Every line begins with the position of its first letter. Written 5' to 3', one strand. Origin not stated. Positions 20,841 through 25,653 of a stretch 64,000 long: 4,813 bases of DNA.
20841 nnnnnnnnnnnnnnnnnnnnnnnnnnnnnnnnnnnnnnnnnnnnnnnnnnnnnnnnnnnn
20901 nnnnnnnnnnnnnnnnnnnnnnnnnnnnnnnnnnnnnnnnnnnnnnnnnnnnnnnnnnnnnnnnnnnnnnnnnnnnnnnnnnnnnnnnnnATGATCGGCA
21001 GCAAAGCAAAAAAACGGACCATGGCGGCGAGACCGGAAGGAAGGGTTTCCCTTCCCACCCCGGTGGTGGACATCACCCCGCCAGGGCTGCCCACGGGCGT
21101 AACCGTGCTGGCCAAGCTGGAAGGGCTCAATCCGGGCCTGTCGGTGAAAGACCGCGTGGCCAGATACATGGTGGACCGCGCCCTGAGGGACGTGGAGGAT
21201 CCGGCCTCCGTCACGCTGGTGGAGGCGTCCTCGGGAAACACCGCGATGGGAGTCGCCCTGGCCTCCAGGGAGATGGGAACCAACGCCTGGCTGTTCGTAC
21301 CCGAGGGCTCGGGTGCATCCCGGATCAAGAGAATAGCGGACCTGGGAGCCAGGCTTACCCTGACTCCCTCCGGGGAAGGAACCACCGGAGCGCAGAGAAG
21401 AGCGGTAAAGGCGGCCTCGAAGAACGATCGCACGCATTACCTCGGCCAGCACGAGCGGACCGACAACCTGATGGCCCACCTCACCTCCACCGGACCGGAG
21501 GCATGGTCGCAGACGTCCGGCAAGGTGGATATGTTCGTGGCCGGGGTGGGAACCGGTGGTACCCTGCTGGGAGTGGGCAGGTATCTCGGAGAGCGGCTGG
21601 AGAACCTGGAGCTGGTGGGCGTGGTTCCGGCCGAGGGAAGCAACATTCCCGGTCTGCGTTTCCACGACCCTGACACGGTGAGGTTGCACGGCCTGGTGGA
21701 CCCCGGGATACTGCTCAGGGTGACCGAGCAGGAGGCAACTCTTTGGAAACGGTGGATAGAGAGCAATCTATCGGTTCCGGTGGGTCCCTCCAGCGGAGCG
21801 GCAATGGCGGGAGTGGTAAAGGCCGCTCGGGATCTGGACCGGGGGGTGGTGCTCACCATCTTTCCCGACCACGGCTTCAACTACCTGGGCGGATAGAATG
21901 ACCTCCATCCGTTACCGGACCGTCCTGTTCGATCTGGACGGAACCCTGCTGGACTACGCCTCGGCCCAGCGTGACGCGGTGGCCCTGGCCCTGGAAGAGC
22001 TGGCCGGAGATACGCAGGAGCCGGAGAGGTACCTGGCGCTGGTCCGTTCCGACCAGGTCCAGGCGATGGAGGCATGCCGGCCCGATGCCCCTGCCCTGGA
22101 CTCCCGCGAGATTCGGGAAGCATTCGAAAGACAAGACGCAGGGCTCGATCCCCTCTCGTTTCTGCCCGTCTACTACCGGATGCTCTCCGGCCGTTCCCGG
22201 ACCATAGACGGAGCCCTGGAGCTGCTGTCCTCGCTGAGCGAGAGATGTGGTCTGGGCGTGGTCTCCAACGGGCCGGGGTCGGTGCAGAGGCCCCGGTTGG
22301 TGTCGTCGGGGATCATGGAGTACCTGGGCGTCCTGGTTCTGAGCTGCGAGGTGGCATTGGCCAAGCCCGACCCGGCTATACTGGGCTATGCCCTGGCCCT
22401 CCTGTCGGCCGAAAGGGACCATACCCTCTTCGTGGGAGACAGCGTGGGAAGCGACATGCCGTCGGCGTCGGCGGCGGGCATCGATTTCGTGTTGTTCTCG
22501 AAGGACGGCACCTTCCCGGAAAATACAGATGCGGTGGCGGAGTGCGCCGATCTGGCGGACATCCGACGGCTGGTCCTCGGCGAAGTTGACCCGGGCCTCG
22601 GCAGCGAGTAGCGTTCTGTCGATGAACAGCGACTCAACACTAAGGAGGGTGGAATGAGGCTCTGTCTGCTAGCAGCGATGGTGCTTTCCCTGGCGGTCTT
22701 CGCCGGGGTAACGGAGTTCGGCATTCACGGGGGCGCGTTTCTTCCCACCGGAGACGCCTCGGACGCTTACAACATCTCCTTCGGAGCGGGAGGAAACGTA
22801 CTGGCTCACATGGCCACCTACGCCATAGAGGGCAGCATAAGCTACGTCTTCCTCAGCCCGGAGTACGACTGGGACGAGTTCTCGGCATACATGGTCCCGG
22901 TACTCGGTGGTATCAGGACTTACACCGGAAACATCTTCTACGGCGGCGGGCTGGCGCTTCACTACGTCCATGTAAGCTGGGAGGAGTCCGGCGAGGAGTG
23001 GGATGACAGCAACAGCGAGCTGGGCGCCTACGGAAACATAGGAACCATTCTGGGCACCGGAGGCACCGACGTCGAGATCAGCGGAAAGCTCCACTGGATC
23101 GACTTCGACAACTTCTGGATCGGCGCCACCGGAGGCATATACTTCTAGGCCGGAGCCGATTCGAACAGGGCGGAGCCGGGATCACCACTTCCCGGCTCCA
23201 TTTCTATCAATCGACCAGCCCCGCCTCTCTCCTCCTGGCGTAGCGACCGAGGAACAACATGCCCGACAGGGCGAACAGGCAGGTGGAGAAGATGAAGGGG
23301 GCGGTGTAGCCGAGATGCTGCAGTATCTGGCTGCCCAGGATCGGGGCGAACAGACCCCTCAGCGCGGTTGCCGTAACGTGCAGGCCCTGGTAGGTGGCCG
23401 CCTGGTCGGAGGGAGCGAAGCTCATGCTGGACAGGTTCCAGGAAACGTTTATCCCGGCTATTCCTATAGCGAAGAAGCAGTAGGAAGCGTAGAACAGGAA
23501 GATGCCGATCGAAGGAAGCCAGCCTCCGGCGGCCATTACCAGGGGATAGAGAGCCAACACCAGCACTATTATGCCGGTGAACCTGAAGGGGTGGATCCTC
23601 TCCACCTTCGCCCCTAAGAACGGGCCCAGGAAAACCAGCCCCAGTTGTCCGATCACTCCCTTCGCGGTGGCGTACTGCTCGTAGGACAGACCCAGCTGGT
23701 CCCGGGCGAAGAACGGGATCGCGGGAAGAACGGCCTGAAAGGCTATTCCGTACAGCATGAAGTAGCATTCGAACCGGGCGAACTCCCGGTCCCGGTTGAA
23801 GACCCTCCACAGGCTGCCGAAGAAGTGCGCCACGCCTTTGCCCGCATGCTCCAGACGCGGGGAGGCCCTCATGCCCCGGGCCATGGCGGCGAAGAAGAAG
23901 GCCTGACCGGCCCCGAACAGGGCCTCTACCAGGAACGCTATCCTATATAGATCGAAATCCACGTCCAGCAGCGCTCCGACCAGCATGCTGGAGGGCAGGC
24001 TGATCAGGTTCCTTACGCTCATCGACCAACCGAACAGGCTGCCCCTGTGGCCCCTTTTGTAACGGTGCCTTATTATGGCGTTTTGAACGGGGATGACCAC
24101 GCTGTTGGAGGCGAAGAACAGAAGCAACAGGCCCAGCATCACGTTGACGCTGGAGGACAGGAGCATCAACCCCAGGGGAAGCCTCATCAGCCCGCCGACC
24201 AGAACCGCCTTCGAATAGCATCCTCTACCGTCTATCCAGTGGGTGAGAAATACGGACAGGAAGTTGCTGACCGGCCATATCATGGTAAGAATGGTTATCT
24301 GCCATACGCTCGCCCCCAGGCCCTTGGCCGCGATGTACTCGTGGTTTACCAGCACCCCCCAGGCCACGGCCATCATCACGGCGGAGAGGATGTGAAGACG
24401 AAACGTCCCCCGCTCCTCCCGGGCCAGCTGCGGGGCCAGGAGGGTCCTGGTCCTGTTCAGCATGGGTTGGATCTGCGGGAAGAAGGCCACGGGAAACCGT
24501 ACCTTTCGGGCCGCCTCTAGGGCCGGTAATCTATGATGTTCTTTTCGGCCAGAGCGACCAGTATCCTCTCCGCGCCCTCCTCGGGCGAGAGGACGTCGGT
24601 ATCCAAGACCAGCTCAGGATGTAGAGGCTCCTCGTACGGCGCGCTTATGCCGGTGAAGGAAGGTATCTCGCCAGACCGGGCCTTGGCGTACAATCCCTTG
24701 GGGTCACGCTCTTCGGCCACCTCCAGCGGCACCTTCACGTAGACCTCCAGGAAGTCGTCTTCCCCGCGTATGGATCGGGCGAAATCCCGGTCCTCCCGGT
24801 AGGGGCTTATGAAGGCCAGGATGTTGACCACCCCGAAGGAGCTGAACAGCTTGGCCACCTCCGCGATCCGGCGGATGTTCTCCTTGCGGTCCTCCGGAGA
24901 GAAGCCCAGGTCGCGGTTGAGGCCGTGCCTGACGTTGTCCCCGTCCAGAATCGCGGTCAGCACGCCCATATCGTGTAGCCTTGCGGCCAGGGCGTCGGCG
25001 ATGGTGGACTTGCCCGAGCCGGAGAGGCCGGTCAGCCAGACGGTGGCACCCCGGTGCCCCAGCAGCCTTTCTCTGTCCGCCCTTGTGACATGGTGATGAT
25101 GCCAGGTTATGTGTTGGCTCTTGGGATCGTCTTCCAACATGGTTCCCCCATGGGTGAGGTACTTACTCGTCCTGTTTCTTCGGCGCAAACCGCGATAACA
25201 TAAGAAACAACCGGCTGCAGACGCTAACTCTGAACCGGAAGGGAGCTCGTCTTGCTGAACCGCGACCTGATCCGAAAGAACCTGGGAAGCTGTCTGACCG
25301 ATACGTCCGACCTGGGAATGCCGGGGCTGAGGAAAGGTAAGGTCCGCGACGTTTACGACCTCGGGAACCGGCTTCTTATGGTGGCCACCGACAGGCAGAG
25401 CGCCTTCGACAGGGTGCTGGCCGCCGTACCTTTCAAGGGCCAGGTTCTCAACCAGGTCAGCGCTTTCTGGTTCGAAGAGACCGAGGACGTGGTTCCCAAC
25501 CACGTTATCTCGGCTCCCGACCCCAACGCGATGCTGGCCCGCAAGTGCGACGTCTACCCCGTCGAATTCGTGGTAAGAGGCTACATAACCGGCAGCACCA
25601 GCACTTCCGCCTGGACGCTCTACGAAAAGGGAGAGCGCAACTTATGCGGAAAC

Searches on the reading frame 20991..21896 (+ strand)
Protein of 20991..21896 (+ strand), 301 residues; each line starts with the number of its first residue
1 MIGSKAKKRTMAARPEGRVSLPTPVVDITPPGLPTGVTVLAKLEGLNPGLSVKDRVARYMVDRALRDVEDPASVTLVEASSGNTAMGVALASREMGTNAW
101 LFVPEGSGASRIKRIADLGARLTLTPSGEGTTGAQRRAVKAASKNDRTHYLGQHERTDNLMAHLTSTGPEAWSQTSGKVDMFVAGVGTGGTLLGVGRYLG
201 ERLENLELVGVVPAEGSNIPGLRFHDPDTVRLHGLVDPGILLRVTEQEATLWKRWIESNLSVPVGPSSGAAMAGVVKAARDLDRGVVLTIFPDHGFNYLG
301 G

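Call 36: search_protein_families(library=pfam, proteins=[window:20991-21896:+], max_evalue=0.0001)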
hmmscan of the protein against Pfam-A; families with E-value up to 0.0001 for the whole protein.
window:20991-21896:+ (301 aa): 1 family
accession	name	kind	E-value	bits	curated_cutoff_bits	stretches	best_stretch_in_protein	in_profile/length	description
PF00291.31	PALP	-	4.6e-53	180.9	35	1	22-293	7-295/295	Pyridoxal-phosphate dependent enzyme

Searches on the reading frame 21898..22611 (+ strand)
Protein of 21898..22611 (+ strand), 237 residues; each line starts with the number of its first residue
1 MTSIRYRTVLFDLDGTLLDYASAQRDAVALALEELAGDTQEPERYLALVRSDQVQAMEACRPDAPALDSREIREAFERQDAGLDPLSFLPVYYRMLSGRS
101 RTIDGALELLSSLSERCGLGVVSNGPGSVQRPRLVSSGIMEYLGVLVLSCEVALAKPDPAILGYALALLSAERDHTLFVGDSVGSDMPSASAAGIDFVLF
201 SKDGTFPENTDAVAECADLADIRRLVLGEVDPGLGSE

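Call 36: search_protein_families(library=pfam, proteins=[window:21898-22611:+], max_evalue=0.0001)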
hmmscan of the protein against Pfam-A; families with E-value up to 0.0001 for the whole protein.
window:21898-22611:+ (237 aa): 4 families
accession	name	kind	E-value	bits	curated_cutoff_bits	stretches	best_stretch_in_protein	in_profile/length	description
PF00702.32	Hydrolase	-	8.1e-22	79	26.4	1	6-194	1-191/191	haloacid dehalogenase-like hydrolase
PF13419.12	HAD_2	-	3.7e-21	76.5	23.8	1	9-199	1-177/178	Haloacid dehalogenase-like hydrolase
PF13242.12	Hydrolase_like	-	4.4e-09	36.6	22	1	155-211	3-59/75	HAD-hyrolase-like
PF12710.13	HAD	-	9e-07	29.9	27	1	9-190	1-188/189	haloacid dehalogenase-like hydrolase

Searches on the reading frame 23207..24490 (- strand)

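Call 36: search_protein_families(library=pfam, proteins=[window:23207-24490:-], max_evalue=0.0001)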
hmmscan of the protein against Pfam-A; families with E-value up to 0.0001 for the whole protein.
window:23207-24490:- (427 aa): 1 family
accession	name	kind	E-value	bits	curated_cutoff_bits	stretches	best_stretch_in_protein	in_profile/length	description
PF07690.21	MFS_1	-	2.7e-21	76.3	33.4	1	36-383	5-347/347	Major Facilitator Superfamily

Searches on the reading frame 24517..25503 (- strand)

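Call 36: search_protein_families(library=pfam, proteins=[window:24517-25503:-], max_evalue=0.0001)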
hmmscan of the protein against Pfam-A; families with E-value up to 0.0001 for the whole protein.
window:24517-25503:- (328 aa): 4 families
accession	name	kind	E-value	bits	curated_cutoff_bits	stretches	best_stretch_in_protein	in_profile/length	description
PF01583.26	APS_kinase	-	9.5e-67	224.2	21.1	1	151-301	1-152/152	Adenylylsulphate kinase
PF13671.12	AAA_33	-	2.3e-05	25.2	27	1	155-216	2-58/143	AAA domain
PF13555.12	AAA_29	-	3.6e-05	23.9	27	1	150-174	21-44/61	P-loop containing region of AAA domain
PF13238.12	AAA_18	-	5.4e-05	24.1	29.4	0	156-193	2-30/128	AAA domain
